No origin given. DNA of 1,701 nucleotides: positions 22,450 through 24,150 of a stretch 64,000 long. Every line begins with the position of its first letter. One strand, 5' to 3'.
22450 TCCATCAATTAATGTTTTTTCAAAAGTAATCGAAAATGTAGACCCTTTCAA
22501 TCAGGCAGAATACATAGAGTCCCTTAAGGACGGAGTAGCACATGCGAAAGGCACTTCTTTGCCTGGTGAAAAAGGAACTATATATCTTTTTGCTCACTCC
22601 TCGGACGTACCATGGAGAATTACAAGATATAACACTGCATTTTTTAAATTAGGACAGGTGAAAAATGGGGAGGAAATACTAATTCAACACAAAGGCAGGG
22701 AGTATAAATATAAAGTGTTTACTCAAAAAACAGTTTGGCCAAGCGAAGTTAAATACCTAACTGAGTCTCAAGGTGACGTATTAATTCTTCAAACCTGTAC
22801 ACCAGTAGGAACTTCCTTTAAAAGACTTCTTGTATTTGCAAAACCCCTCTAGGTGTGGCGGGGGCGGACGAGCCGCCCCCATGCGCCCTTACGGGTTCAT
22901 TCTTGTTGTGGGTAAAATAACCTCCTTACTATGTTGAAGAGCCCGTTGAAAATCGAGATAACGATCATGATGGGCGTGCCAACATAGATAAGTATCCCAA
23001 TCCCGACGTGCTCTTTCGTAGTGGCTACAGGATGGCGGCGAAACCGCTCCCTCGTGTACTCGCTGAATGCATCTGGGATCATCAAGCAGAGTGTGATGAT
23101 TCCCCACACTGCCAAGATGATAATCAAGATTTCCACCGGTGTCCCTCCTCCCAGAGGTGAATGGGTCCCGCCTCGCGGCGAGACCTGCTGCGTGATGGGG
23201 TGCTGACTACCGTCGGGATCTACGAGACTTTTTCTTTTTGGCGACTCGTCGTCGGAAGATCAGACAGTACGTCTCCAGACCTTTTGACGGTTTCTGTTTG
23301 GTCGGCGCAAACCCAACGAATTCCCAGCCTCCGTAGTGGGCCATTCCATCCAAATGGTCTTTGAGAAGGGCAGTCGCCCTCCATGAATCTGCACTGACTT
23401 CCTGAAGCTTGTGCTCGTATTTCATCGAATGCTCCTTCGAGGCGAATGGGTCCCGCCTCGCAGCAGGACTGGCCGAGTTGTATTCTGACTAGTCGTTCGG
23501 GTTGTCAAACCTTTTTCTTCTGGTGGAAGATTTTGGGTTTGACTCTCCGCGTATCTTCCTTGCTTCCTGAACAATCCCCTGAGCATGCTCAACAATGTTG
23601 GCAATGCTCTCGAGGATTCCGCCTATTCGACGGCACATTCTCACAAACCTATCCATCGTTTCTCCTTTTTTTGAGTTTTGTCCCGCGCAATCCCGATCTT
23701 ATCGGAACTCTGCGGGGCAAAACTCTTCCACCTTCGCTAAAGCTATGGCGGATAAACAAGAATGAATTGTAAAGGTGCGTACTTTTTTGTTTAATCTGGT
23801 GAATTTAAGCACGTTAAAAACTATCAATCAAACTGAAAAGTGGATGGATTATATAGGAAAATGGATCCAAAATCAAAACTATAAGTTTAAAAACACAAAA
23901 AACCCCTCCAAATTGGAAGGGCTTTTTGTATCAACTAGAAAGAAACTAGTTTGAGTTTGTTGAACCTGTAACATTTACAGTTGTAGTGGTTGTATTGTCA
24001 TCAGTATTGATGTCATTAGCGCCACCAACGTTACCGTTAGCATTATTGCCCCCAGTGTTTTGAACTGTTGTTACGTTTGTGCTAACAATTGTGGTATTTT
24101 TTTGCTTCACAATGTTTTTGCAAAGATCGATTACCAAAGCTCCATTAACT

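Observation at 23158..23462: Perfect 18-bp direct repeat in the 5'UTRs of two consecutive island genes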

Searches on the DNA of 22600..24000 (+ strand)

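Call 18: search_rna_families(source=window, start=22600, end=24000, threshold=evalue, max_evalue=5)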
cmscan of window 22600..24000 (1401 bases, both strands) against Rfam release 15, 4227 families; matches with E-value up to 5: 11.
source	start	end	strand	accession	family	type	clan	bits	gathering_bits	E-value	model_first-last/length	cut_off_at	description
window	23856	23955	-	RF01770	rimP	Cis-reg; leader;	-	22.1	47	0.84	1-102/102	no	Gammaprotebacteria rimP leader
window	23894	23961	-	RF01859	Phe_leader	Cis-reg; leader;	-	21.8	55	0.83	1-125/125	no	Phenylalanine leader peptide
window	22852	22887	+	RF03417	mir-343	Gene; miRNA;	-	21.2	70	0.13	13-61/70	no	mir-343 microRNA precursor family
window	23857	23925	+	RF02844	RefA9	Gene; antisense;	-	20.9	49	2.5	1-64/64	no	Enterococcus sRNA A9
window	23898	23985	+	RF01948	KCNQ1OT1_3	Gene; lncRNA;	-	19.9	60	4.3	1-116/116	no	KCNQ1 overlapping transcript 1 conserved region 3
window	23898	23947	-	RF02438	SpF51_sRNA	Gene; sRNA;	-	18.7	50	2.2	1-45/45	no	Streptococcus sRNA SpF51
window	22616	22644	-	RF03378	mir-7398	Gene; miRNA;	-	17.4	44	3.3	16-45/60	no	mir-7398 microRNA precursor family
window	23892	23950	-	RF00506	Thr_leader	Cis-reg; leader;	-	16.9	55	3.6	1-118/118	no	Threonine operon leader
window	23673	23725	+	RF01009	mir-M7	Gene; miRNA;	-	16.8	91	2.6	1-67/67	no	mir-M7 microRNA precursor family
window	23891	23933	-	RF04120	MIR5998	Gene; miRNA;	-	14.9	180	3.5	1-173/173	no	MIR5998 microRNA precursor family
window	23671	23727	-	RF04209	MIR7533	Gene; miRNA;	-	14.9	230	4.9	1-249/249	no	MIR7533 microRNA precursor family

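Call 28: search_dna_similar(query=window:22853-23775:+, collection=phages, mode=distant, max_evalue=0.01)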
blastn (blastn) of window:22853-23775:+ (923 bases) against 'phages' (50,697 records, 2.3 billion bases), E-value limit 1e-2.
No match.

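Call 29: search_dna_similar(query=window:22853-23775:+, collection=plasmids, mode=distant, max_evalue=0.01)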
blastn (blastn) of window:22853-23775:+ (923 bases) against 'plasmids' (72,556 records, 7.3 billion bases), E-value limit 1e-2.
No match.

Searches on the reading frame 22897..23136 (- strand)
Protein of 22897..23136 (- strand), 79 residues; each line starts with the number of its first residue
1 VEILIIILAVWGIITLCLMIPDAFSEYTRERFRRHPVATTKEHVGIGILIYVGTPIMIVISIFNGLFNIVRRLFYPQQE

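Call 9: search_protein_families(library=pfam, proteins=[window:22897-23136:-], max_evalue=1)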
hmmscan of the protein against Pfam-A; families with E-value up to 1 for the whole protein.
window:22897-23136:- (79 aa): 1 family
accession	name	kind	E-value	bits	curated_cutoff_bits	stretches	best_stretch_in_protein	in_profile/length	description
PF17204.8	Sid-5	-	0.18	12.5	27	0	4-42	22-60/76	Sid-5 family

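Call 24: find_homologous_proteins(query=window:22897-23136:-, max_evalue=0.01)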
Query window:22897-23136:-: no candidate shares three 5-residue words with the query. No homologue found.

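Call 30: search_protein_families(library=phrogs, proteins=[window:22897-23136:-], max_evalue=1)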
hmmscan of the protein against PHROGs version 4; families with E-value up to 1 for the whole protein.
window:22897-23136:- (79 aa): 1 family
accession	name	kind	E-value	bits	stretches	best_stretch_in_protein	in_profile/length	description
phrog_37262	-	unknown function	0.12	13.4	0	3-21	7-25/62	-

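Call 32: search_protein_families(library=ncbifam, proteins=[window:22897-23136:-], max_evalue=1)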
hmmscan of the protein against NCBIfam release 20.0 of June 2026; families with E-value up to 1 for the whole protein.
window:22897-23136:- (79 aa): 1 family
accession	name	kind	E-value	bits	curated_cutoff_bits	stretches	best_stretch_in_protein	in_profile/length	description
NF050117.1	aa3_CtaC_Actin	exception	0.24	10.6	250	1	5-64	45-102/244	aa3-type cytochrome oxidase subunit II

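Call 33: search_protein_families(library=padloc, proteins=[window:22897-23136:-], max_evalue=1)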
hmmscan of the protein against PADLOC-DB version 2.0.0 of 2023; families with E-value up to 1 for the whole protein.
window:22897-23136:- (79 aa): 0 families

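Call 65: search_dna_similar(query=window:22897-23136:-, collection=phages, mode=protein, max_evalue=0.1, max_rows=10)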
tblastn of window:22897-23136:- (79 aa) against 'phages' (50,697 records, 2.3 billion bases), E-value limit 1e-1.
No match.

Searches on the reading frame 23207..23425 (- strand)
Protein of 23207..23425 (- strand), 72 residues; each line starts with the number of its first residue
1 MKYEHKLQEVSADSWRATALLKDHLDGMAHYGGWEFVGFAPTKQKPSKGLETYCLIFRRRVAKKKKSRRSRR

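Call 9: search_protein_families(library=pfam, proteins=[window:23207-23425:-], max_evalue=1)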
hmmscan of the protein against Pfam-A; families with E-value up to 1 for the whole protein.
window:23207-23425:- (72 aa): 1 family
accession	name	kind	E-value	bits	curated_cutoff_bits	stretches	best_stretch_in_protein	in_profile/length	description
PF13783.11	DUF4177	-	0.059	14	25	1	32-60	36-65/65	Domain of unknown function (DUF4177)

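Call 10: find_homologous_proteins(query=window:23207-23425:-, max_evalue=0.01)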
Query window:23207-23425:-: no candidate shares three 5-residue words with the query. No homologue found.

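Call 15: find_encoding_contigs(protein=window:23207-23425:-, flank=6000, max_places=8)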
Protein window:23207-23425:- (72 aa): no gene with exactly this product is on record in the collection.

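Call 30: search_protein_families(library=phrogs, proteins=[window:23207-23425:-], max_evalue=1)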
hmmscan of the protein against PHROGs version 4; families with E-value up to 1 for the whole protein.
window:23207-23425:- (72 aa): 1 family
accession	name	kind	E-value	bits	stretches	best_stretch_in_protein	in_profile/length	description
phrog_22204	-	unknown function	0.038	14.8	1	9-29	10-29/43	-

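Call 31: search_protein_representatives(protein=window:23207-23425:-)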
Query: 72 residues. Proteins with E-value up to 0.001 (for the whole library): 1; up to 1e-10: 0; up to 1e-30: 0. The best 1 are listed.
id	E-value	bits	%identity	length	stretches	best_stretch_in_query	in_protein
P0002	6.5e-04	35.9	33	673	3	19-45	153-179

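Call 32: search_protein_families(library=ncbifam, proteins=[window:23207-23425:-], max_evalue=1)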
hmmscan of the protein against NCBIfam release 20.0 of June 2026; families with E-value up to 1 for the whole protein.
window:23207-23425:- (72 aa): 0 families

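Call 33: search_protein_families(library=padloc, proteins=[window:23207-23425:-], max_evalue=1)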
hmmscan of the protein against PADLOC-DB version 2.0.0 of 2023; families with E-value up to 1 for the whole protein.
window:23207-23425:- (72 aa): 0 families

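Call 34: search_protein_families(library=pfam, proteins=[P0002], max_evalue=0.01)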
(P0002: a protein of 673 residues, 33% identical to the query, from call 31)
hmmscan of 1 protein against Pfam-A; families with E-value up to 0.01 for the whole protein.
P0002 (673 aa): 0 families

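Call 56: predict_structure(protein=window:23207-23425:-)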
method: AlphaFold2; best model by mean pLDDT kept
length: 72 residues; sequences in the alignment: 1
mean_pLDDT: 70.1   pTM: 0.46
mean pLDDT of the five models: 70.1, 69.3, 66.0, 59.5, 55.0
residues with pLDDT >= 90: 0; 70-90: 32; 50-70: 40; < 50: 0
segments of 3 or more residues with pLDDT < 50: none
pLDDT, mean of each block of 10 residues (from residue 1): 77 62 67 79 65 81 62 58
secondary structure, 60 per line:
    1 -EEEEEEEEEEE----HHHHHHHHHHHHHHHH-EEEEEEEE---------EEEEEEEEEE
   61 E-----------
elements in order: E2-12 H17-32 E34-41 E51-61

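Call 61: fold_search(model_id=the predicted structure, library=pdb)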
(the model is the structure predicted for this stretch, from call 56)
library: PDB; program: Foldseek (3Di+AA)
matches with E <= 10: 1003; with E <= 0.001: 0
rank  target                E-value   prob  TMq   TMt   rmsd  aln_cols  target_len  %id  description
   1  1blx_A                1.2e-01  0.63  0.38  0.13   5.2        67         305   16  P19INK4D/CDK6 COMPLEX (released 1999-06-01)
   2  3dry_D                1.3e-01  0.89  0.45  0.22   4.2        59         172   12  X-ray crystal structure of human KCTD5 protein crystallized in low-salt buffer (released 2009-02-17)
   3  2x7f_B                2.0e-01  0.51  0.35  0.14   5.4        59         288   15  Crystal structure of the kinase domain of human Traf2- and Nck- interacting Kinase with Wee1Chk1 inhibitor (released 2010-07-14)
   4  4cyu_A                2.2e-01  0.92  0.49  0.28   4.4        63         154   10  Staphylococcus aureus 7,8-Dihydro-6-hydroxymethylpterin- pyrophosphokinase in complex with AMPCPP (released 2015-01-28)
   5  1g3n_A                2.2e-01  0.44  0.36  0.13   5.4        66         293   17  STRUCTURE OF A P18(INK4C)-CDK6-K-CYCLIN TERNARY COMPLEX (released 2001-01-10)
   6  4o38_A                2.3e-01  0.87  0.42  0.15   4.5        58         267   14  Crystal structure of the human cyclin G associated kinase (GAK) (released 2014-01-01)
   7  6ra7                  2.5e-01  0.57  0.37  0.13   5.0        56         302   16  Human tnik in complex with compound 9 (released 2019-11-06)
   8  7xzr_B                2.5e-01  0.47  0.36  0.13   5.6        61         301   15  Crystal structure of TNIK-AMPPNP-thiopeptide TP15 complex (released 2022-10-26)
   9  8q3b_D                2.5e-01  0.38  0.35  0.11   6.7        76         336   10  The closed state of the ASFV apo-RNA polymerase (released 2024-02-14)
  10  5cwz_A                2.6e-01  0.60  0.39  0.14   4.5        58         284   16  Crystal structure of the kinase domain of human TRAF2 and NCK-interacting protein kinase (released 2016-07-27)
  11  9ome_A                2.8e-01  0.77  0.50  0.51   4.3        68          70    9  CryoEM structure of FPM13 (released 2026-03-18)
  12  5ax9_C                2.8e-01  0.57  0.39  0.15   4.9        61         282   15  Crystal structure of the kinase domain of human TRAF2 and NCK-interacting protein kinase in complex with compund 9 (released 2016-07-27)
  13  4cyu_C                3.2e-01  0.84  0.48  0.26   4.8        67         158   10  Staphylococcus aureus 7,8-Dihydro-6-hydroxymethylpterin- pyrophosphokinase in complex with AMPCPP (released 2015-01-28)
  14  6cnb_G                3.2e-01  0.41  0.39  0.21   5.0        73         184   15  Yeast RNA polymerase III initial transcribing complex (released 2018-08-22)
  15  7cpu_SY               3.4e-01  0.57  0.43  0.31   4.7        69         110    9  Cryo-EM structure of 80S ribosome from mouse kidney (released 2022-02-02)
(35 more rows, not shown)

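Call 62: fold_search(model_id=the predicted structure, library=viral)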
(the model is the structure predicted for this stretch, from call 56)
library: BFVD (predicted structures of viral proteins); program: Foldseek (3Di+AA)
matches with E <= 10: 937; with E <= 0.001: 0
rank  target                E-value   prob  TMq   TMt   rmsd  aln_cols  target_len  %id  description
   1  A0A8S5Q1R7            9.4e-03  1.00  0.60  0.57   4.8        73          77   20  DUF4177 domain-containing protein [CrAss-like virus sp. ctjK323]
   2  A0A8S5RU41            2.4e-02  1.00  0.60  0.66   5.8        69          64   22  (no name in the UniProt tables at hand)
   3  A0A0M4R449            2.4e-02  1.00  0.56  0.70   2.8        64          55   16  DUF1737 domain-containing protein [Caulobacter phage Percy]
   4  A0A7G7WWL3            2.9e-02  0.99  0.48  0.57   3.9        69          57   26  Uncharacterized protein [Rhizobium phage AF3]
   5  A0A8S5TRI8            3.3e-02  1.00  0.59  0.63   2.9        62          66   16  Tail component (Fragment) [Siphoviridae sp. ct1SN28]
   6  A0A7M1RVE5            4.0e-02  0.99  0.52  0.50   5.0        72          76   15  Uncharacterized protein [uncultured phage cr118_1]
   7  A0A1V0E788            4.2e-02  1.00  0.59  0.59   2.8        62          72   16  Uncharacterized protein [Klebsiella phage vB_KpnM_BIS47]
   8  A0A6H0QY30            4.5e-02  1.00  0.54  0.40   4.3        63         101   19  (no name in the UniProt tables at hand)
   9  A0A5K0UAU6            4.5e-02  0.96  0.47  0.28   6.1        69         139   12  DUF1737 domain-containing protein [Yasminevirus sp. GU-2018]
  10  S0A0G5                5.1e-02  0.99  0.54  0.52   3.2        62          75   10  Uncharacterized protein [Cellulophaga phage phi17:1]
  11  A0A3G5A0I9            7.5e-02  0.87  0.46  0.48   4.3        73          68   15  DUF1737 domain-containing protein [Harvfovirus sp.]
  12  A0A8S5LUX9            8.5e-02  0.96  0.49  0.57   4.9        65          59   17  Uncharacterized protein [Siphoviridae sp. ctMsr1]
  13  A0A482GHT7            1.2e-01  0.99  0.58  0.26   3.4        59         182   12  Uncharacterized protein [Escherichia phage vB_EcoM_Goslar]
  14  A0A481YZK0            1.2e-01  0.93  0.50  0.25   3.4        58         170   12  BTB/POZ domain protein [Mimivirus LCMiAC01]
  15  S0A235                1.3e-01  0.87  0.45  0.52   5.3        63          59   14  Uncharacterized protein [Cellulophaga phage phi13:2]
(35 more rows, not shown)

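Call 66: search_dna_similar(query=window:23207-23425:-, collection=phages, mode=protein, max_evalue=0.1, max_rows=10)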
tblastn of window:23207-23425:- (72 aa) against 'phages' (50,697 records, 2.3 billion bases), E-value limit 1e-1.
No match.

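Call 68: find_related_loci(query=window:23207-23425:-, collection=viral_contigs, flank=3000)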
Query window:23207-23425:- (72 aa) in viral_contigs; peptide patterns used: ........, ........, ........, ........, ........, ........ (x = any residue, [..] = any of these).
41 stretches matched a pattern, but none encodes a relative of the query by tblastn (E <= 1e-3).

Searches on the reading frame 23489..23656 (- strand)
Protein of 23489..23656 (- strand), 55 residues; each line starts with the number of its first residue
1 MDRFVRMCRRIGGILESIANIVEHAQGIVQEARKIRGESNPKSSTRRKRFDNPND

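Call 9: search_protein_families(library=pfam, proteins=[window:23489-23656:-], max_evalue=1)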
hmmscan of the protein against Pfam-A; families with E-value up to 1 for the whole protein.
window:23489-23656:- (55 aa): 0 families

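Call 21: find_encoding_contigs(protein=window:23489-23656:-, flank=8000, max_places=10)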
Protein window:23489-23656:- (55 aa): 1 contig read that carries it; 1 place shown.
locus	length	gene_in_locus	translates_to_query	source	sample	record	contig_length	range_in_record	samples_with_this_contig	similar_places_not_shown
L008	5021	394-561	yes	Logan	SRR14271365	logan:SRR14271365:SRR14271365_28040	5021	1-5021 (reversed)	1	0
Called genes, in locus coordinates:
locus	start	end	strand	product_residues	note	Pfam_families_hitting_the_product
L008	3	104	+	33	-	?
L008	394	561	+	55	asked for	-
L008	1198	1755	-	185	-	PF04203:Sortase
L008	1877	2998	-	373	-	-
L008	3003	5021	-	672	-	?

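Call 25: find_homologous_proteins(query=window:23489-23656:-, max_evalue=0.01)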
Query window:23489-23656:- (55 aa): 1 proteins with E <= 0.01 among 1 candidates.
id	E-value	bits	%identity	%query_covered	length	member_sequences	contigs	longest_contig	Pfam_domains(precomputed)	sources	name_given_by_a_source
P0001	1.4e-28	114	100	100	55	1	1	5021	-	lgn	-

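Call 30: search_protein_families(library=phrogs, proteins=[window:23489-23656:-], max_evalue=1)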
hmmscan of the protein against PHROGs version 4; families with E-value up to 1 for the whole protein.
window:23489-23656:- (55 aa): 0 families

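Call 32: search_protein_families(library=ncbifam, proteins=[window:23489-23656:-], max_evalue=1)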
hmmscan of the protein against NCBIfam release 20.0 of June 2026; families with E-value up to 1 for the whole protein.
window:23489-23656:- (55 aa): 0 families

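Call 33: search_protein_families(library=padloc, proteins=[window:23489-23656:-], max_evalue=1)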
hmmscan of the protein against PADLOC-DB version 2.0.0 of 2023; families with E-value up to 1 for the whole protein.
window:23489-23656:- (55 aa): 0 families

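Call 57: predict_structure(protein=window:23489-23656:-)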
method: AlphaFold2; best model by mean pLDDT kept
length: 55 residues; sequences in the alignment: 1
mean_pLDDT: 81.0   pTM: 0.47
mean pLDDT of the five models: 81.0, 79.2, 78.8, 77.6, 75.5
residues with pLDDT >= 90: 27; 70-90: 10; 50-70: 16; < 50: 2
segments of 3 or more residues with pLDDT < 50: none
pLDDT, mean of each block of 10 residues (from residue 1): 93 98 92 78 56 55
secondary structure, 60 per line:
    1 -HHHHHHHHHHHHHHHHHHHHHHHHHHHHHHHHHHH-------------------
elements in order: H2-36

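Call 67: search_dna_similar(query=window:23489-23656:-, collection=phages, mode=protein, max_evalue=0.1, max_rows=10)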
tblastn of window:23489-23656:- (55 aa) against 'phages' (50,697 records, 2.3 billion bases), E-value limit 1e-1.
No match.
